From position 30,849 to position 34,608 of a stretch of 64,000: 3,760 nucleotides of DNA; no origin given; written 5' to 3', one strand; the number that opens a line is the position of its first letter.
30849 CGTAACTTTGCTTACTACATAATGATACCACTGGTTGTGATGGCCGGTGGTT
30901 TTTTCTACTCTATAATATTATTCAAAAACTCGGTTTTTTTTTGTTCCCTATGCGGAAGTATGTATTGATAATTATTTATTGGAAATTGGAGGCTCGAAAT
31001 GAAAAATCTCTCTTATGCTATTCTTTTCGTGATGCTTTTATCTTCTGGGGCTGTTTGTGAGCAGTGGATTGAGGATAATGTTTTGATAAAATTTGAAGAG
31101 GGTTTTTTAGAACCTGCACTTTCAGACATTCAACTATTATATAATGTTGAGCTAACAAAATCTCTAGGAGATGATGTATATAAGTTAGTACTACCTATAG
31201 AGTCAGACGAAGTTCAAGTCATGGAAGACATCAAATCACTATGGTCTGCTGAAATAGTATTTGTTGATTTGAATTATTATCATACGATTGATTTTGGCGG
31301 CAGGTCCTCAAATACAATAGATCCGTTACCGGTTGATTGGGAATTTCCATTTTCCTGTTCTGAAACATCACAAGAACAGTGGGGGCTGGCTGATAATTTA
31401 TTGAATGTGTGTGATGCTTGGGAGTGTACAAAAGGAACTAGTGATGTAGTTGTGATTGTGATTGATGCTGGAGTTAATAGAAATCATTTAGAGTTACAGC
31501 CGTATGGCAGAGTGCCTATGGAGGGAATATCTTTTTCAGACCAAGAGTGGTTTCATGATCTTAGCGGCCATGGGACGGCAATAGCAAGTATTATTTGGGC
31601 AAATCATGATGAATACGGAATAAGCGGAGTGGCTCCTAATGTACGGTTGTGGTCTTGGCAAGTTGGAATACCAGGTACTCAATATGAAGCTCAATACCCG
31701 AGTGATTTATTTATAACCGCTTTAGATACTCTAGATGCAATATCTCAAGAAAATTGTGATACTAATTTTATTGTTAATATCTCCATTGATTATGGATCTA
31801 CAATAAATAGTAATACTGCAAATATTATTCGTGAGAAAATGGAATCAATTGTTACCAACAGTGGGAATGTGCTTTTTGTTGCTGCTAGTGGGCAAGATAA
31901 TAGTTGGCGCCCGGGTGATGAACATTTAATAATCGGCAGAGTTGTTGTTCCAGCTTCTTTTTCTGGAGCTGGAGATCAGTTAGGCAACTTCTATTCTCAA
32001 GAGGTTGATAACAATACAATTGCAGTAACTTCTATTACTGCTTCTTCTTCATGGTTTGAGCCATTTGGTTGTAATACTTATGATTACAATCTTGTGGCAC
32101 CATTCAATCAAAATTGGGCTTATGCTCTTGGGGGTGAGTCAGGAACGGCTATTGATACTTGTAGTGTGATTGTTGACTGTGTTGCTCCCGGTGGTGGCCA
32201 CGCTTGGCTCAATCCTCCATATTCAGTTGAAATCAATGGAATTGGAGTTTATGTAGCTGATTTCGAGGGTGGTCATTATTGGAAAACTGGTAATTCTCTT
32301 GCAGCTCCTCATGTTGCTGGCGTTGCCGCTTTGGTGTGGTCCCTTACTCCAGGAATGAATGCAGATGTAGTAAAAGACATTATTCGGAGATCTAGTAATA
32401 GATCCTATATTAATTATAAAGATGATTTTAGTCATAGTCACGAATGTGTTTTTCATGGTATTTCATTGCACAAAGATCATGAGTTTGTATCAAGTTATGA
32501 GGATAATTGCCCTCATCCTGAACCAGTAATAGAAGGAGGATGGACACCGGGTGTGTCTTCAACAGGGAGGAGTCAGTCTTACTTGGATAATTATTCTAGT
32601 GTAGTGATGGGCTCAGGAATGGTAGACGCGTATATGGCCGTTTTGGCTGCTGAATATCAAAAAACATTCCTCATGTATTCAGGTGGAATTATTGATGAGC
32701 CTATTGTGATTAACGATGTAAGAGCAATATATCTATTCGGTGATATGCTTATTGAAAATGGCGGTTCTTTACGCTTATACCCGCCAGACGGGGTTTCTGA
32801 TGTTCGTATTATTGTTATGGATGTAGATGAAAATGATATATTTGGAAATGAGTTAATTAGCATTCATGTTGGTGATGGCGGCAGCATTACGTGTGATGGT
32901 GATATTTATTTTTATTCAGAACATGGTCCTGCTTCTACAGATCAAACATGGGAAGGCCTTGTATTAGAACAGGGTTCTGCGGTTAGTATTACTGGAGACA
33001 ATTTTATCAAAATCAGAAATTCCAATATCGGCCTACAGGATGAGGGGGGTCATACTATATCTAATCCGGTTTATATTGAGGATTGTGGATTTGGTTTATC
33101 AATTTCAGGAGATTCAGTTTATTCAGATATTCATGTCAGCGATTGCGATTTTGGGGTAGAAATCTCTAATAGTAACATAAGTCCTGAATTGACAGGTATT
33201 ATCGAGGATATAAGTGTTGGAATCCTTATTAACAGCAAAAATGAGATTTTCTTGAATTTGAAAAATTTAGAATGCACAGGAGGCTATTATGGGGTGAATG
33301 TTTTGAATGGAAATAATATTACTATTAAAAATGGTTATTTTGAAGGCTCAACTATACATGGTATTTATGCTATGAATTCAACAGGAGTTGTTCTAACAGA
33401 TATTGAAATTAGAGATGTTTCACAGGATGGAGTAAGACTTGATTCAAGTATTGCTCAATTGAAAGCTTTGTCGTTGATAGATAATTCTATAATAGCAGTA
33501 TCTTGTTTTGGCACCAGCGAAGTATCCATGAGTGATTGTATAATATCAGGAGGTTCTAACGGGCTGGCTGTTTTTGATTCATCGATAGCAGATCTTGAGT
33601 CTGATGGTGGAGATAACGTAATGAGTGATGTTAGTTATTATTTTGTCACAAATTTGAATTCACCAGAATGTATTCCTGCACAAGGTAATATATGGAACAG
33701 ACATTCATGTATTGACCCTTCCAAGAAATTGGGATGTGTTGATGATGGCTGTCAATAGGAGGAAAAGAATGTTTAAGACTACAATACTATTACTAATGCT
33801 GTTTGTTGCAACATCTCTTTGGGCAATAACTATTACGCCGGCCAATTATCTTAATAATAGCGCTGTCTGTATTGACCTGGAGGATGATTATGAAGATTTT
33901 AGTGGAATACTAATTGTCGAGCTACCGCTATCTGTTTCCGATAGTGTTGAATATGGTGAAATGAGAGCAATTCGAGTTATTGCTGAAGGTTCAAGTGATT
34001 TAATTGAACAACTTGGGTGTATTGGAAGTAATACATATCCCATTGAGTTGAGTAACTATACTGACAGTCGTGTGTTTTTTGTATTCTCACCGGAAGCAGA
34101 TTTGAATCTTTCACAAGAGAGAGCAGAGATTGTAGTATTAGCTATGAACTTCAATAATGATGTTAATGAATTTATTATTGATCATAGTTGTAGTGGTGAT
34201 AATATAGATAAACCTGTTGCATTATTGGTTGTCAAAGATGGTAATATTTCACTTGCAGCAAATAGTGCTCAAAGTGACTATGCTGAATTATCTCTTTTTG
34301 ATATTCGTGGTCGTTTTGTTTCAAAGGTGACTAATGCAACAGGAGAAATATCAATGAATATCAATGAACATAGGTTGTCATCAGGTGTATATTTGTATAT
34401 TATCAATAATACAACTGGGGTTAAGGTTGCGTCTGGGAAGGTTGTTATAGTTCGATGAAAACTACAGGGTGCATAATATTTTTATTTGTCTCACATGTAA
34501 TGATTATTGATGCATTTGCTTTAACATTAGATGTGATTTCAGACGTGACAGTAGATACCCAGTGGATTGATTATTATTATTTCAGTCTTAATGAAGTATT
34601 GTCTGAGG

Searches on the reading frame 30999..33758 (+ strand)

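Call 7: search_protein_families(library=pfam, proteins=[window:30999-33758:+], max_evalue=0.001)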
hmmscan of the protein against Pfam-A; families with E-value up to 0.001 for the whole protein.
window:30999-33758:+ (919 aa): 2 families
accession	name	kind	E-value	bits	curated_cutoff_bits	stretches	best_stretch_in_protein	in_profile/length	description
PF00082.27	Peptidase_S8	-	3.3e-22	79.6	21.8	1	148-467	2-274/288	Subtilase family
PF13229.12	Beta_helix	-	2.3e-10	40.7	25.9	1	735-862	18-148/158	Right handed beta helix region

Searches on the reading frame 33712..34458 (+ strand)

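Call 7: search_protein_families(library=pfam, proteins=[window:33712-34458:+], max_evalue=0.001)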
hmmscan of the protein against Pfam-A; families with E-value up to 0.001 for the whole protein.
window:33712-34458:+ (248 aa): 1 family
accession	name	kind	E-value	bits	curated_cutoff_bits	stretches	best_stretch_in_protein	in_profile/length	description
PF18962.6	Por_Secre_tail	-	4e-07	30.7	27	1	178-245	9-74/75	Secretion system C-terminal sorting domain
